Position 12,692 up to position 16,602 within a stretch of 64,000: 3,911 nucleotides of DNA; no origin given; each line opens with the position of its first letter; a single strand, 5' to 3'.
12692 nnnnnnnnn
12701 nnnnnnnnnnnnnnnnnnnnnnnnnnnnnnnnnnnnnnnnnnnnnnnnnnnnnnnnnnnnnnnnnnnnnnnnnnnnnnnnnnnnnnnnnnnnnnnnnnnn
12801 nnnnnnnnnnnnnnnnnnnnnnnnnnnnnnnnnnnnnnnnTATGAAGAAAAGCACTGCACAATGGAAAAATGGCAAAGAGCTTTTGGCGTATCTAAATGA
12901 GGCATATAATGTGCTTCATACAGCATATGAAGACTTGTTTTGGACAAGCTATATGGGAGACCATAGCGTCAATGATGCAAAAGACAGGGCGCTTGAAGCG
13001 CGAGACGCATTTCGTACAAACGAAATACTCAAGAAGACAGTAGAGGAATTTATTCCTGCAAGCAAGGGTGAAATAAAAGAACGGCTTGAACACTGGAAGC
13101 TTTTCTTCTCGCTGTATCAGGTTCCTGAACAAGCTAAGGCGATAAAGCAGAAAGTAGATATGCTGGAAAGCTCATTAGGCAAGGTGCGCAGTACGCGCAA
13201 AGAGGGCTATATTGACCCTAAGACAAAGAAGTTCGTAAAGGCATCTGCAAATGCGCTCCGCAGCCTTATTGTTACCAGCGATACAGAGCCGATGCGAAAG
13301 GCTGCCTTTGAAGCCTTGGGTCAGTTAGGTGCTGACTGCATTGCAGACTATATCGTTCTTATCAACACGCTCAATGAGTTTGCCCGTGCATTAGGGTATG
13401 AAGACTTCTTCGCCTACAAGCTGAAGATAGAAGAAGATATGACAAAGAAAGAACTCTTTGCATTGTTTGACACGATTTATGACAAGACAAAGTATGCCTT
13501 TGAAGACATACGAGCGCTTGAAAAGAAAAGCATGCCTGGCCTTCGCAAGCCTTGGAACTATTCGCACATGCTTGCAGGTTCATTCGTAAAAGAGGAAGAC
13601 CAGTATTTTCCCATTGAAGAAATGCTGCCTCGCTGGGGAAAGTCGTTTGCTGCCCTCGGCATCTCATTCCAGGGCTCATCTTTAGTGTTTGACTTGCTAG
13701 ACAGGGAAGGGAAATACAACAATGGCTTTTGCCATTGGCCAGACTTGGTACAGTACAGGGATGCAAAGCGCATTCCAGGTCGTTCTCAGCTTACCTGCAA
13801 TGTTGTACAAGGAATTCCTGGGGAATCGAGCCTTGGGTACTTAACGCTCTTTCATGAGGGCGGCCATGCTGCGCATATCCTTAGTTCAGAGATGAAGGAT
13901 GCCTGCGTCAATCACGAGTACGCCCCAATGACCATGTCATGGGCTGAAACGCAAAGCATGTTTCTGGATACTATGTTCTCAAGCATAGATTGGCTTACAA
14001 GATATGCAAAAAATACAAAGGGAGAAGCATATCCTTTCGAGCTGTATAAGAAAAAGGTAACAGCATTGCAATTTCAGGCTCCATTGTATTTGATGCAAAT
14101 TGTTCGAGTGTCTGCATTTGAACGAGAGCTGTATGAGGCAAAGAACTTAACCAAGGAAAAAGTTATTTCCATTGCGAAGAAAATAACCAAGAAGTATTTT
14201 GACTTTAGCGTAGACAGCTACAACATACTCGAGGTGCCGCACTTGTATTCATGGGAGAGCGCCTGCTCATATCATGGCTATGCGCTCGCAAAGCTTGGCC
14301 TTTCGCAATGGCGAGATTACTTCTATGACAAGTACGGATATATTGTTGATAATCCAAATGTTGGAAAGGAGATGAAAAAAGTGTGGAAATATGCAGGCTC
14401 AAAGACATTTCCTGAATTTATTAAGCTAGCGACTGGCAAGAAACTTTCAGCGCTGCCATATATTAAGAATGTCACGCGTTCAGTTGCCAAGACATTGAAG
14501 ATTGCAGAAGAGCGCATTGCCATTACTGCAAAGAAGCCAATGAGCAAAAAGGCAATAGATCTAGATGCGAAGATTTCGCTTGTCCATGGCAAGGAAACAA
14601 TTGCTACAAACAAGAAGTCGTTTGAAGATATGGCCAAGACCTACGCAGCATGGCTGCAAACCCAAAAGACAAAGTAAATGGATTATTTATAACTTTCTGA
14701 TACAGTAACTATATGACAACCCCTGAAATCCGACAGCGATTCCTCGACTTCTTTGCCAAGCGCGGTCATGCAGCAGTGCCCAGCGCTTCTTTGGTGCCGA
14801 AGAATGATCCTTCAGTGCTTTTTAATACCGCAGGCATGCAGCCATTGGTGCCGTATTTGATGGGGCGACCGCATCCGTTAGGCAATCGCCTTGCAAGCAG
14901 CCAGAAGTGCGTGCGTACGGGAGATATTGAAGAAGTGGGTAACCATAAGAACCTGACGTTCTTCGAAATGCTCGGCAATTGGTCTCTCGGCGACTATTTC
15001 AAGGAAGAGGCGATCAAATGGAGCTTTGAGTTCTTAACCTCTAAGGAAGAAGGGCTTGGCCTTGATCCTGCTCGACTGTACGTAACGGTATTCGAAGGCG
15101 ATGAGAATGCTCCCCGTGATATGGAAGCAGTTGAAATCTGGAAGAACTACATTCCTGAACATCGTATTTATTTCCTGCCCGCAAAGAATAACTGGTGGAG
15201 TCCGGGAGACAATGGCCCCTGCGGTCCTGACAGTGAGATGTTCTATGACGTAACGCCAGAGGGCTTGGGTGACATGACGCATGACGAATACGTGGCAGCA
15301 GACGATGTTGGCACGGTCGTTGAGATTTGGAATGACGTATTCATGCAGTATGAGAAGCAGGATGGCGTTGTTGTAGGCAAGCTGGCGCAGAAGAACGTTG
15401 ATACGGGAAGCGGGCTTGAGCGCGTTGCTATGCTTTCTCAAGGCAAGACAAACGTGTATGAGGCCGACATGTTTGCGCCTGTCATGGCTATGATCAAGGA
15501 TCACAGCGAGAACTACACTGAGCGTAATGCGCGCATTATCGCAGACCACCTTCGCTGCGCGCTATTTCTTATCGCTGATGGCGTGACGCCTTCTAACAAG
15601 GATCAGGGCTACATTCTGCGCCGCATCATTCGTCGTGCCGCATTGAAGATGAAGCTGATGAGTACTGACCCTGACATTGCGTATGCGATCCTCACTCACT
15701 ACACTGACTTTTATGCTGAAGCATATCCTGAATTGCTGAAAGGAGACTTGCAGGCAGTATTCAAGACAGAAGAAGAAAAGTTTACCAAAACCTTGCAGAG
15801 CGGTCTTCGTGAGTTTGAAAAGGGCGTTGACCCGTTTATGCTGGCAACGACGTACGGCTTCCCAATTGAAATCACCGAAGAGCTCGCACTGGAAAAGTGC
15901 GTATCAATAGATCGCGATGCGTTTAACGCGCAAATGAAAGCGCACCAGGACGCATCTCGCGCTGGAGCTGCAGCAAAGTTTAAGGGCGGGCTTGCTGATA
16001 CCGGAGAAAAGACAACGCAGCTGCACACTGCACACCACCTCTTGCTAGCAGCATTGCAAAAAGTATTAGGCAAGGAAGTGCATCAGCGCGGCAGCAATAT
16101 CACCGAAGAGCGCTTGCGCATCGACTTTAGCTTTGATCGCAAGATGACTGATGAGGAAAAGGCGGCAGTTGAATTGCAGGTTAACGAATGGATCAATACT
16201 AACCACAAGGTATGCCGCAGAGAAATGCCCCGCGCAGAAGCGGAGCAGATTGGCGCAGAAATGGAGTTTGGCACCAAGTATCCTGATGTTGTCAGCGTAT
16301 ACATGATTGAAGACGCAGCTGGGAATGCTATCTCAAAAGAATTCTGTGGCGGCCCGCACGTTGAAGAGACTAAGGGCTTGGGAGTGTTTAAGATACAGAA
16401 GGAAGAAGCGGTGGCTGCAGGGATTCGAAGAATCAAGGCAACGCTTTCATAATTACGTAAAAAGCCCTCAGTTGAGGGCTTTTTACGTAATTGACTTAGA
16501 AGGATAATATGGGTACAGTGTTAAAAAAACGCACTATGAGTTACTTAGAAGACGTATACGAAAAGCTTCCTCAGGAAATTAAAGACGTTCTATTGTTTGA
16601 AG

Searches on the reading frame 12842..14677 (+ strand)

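Call 87: search_protein_families(library=pfam, proteins=[window:12842-14677:+], max_evalue=0.00001)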
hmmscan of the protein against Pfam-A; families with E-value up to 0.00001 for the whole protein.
window:12842-14677:+ (611 aa): 1 family
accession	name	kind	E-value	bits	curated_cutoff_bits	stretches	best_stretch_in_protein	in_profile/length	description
PF01432.26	Peptidase_M3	-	2.7e-19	70.3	27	1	147-541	6-452/457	Peptidase family M3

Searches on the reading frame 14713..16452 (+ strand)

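Call 87: search_protein_families(library=pfam, proteins=[window:14713-16452:+], max_evalue=0.00001)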
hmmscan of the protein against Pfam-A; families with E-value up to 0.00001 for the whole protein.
window:14713-16452:+ (579 aa): 2 families
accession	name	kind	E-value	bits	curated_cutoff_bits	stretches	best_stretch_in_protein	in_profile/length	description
PF01411.24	tRNA-synt_2c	-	2e-124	416.6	30.3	1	5-438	1-449/552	tRNA synthetases class II (A)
PF07973.19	tRNA_SAD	-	4.2e-14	52.7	24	1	527-574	1-43/44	Threonyl and Alanyl tRNA synthetase second additional domain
